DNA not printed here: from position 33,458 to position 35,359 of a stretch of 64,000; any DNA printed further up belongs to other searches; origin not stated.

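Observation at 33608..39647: Candidate aspartate:alanine exchange-decarboxylation module built from AsdA plus two GadC-type antiporters, led by oppA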

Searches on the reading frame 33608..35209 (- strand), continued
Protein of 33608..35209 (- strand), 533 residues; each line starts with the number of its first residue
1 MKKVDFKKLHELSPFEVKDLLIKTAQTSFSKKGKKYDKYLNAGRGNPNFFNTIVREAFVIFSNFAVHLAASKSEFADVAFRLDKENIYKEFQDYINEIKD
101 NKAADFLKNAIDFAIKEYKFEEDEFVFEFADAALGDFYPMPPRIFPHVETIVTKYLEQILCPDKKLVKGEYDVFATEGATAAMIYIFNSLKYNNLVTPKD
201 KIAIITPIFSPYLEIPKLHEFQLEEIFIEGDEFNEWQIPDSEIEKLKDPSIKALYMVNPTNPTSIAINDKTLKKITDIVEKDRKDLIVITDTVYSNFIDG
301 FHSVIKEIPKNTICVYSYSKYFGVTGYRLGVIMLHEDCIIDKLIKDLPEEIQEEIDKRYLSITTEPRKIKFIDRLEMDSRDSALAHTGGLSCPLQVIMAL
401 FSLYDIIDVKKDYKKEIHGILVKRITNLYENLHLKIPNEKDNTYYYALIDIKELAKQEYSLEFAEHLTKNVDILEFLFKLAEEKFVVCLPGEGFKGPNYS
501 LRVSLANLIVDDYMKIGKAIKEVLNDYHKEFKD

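Call 31: search_solved_structures(query=window:33608-35209:-, max_evalue=1e-10, show_alignments=1)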
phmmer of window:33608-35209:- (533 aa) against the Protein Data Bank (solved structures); distinct sequences matched with E-value up to 1e-10: 8.
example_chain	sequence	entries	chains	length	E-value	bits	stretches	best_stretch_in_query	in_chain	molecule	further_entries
2zy3_A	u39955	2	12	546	2.8e-119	402.5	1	5-531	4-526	L-aspartate beta-decarboxylase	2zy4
2zy5_A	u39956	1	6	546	3.9e-119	402.1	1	5-531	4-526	L-aspartate beta-decarboxylase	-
3fdd_A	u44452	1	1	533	1.1e-118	400.6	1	5-531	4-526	L-aspartate-beta-decarboxylase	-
2zy2_A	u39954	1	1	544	7.2e-117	394.6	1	4-532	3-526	L-aspartate 4-carboxylyase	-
3f6t_A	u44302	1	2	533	1.5e-113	383.6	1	5-532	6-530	Aspartate aminotransferase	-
1dju_A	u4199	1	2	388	1.8e-11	46.9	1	198-345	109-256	AROMATIC AMINOTRANSFERASE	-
1gd9_A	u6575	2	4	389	1.8e-11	46.8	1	198-345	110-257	ASPARTATE AMINOTRANSFERASE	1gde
4my5_A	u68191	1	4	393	3.4e-11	45.9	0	172-334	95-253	Putative amino acid aminotransferase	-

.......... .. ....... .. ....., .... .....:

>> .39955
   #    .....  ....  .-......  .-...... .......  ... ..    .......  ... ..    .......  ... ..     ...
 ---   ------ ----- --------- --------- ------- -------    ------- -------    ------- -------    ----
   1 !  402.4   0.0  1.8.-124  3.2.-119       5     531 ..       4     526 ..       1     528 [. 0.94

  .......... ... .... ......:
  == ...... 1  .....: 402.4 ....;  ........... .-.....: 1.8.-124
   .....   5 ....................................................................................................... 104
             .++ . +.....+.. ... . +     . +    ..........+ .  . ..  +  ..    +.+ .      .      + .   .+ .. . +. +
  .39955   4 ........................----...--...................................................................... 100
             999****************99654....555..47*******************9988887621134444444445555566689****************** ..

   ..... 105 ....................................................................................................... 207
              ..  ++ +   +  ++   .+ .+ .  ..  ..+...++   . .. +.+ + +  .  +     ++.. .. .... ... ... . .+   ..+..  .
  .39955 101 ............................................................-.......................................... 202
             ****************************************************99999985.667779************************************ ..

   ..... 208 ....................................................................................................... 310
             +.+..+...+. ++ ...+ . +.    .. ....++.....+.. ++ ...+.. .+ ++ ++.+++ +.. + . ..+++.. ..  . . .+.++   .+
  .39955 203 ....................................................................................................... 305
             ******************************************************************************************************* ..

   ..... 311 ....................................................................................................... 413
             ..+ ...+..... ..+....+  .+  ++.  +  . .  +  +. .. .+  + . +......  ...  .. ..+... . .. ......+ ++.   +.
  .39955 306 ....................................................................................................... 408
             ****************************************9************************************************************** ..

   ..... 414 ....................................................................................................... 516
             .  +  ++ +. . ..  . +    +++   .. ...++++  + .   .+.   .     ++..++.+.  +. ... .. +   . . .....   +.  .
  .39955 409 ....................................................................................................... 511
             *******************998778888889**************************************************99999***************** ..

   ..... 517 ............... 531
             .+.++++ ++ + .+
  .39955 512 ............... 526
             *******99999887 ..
